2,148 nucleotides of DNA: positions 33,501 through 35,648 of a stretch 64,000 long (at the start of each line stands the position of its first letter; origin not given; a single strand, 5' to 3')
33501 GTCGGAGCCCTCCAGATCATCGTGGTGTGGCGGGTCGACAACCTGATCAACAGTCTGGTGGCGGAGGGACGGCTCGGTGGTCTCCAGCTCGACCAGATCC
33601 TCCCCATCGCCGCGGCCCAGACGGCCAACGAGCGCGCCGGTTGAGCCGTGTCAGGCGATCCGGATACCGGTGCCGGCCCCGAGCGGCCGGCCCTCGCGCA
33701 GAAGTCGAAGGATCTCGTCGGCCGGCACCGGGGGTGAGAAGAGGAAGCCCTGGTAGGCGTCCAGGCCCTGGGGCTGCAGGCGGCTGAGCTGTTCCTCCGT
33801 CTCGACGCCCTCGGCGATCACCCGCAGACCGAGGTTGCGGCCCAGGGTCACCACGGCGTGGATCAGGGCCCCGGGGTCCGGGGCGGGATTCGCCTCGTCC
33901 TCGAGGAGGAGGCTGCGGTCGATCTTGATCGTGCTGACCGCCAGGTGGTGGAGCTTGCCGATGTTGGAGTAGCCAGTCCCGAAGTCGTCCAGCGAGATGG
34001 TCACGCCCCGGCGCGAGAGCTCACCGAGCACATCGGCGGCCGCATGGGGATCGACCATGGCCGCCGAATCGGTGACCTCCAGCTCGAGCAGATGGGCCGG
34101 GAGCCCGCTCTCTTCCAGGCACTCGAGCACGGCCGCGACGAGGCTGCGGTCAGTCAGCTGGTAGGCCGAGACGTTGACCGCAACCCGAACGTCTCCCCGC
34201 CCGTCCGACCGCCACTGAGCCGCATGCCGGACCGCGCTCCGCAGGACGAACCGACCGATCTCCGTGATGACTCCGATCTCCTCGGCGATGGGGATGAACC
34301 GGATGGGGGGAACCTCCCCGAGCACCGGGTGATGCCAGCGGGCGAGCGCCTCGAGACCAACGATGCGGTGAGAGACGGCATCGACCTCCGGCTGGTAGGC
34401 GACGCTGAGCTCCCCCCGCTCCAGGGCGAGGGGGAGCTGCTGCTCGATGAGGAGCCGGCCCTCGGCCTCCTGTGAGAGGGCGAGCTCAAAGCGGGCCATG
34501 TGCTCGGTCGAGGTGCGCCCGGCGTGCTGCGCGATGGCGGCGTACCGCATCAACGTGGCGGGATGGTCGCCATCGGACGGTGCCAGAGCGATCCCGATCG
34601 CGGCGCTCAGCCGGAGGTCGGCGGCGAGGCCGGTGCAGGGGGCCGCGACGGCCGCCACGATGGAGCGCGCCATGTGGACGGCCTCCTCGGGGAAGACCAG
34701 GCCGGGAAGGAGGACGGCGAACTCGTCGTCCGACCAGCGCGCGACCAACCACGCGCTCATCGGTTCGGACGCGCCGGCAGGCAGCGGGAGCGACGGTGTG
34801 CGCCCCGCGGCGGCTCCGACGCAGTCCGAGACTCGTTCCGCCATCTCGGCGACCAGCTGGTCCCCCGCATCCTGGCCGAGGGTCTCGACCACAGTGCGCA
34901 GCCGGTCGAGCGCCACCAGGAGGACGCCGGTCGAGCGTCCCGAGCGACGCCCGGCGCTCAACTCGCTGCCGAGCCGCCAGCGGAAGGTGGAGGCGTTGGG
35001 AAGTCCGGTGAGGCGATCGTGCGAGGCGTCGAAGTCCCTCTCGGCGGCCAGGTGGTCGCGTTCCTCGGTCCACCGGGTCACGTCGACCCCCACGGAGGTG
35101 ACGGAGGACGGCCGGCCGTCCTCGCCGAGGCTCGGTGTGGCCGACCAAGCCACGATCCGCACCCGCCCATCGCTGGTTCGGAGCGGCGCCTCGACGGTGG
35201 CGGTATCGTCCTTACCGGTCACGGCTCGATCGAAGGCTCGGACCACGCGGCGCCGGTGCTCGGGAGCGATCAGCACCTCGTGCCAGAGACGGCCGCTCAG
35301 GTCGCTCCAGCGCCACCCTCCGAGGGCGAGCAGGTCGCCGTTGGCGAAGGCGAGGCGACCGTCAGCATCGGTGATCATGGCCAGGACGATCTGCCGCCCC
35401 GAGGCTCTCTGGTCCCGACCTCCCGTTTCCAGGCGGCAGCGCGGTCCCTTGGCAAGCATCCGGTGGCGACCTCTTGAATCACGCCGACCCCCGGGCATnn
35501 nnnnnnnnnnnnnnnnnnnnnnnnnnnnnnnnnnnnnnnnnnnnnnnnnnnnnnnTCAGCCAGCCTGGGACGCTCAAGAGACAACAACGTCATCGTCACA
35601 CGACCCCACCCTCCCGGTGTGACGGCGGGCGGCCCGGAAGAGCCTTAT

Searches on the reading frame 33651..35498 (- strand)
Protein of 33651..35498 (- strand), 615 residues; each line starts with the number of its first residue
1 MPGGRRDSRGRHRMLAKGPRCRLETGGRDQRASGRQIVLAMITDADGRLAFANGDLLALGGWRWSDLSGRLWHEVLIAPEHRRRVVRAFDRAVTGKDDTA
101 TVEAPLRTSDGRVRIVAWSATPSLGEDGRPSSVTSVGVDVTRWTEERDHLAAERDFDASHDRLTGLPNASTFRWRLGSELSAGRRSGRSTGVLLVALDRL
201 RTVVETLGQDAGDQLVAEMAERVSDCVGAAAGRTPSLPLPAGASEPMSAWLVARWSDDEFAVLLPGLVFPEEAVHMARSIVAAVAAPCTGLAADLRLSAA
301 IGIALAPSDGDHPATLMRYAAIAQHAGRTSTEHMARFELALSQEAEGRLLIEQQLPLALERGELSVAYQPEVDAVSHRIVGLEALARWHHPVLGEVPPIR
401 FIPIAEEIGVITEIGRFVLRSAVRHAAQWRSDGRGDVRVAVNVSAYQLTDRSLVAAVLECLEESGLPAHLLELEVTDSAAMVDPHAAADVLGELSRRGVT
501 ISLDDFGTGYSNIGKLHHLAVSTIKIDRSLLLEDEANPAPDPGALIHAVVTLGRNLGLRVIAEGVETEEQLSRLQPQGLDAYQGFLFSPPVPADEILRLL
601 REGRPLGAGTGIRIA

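Call 25: search_protein_families(library=pfam, max_evalue=0.001, proteins=[window:33651-35498:-])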
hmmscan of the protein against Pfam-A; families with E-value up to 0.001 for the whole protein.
window:33651-35498:- (615 aa): 5 families
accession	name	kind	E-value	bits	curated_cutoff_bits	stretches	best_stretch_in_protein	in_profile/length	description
PF00563.25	EAL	-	1.1e-65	221.7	31.3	1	353-590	2-236/236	EAL domain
PF00990.26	GGDEF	-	1.2e-22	80.9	23.8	2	158-228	1-71/161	Diguanylate cyclase, GGDEF domain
PF08448.16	PAS_4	-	1.3e-12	48.3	23.1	1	40-142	8-107/110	PAS fold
PF08447.18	PAS_3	-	1.2e-07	32.4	25.6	1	51-135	3-87/89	PAS fold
PF00989.32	PAS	-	2.2e-06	28.1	22.6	1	40-137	14-110/113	PAS fold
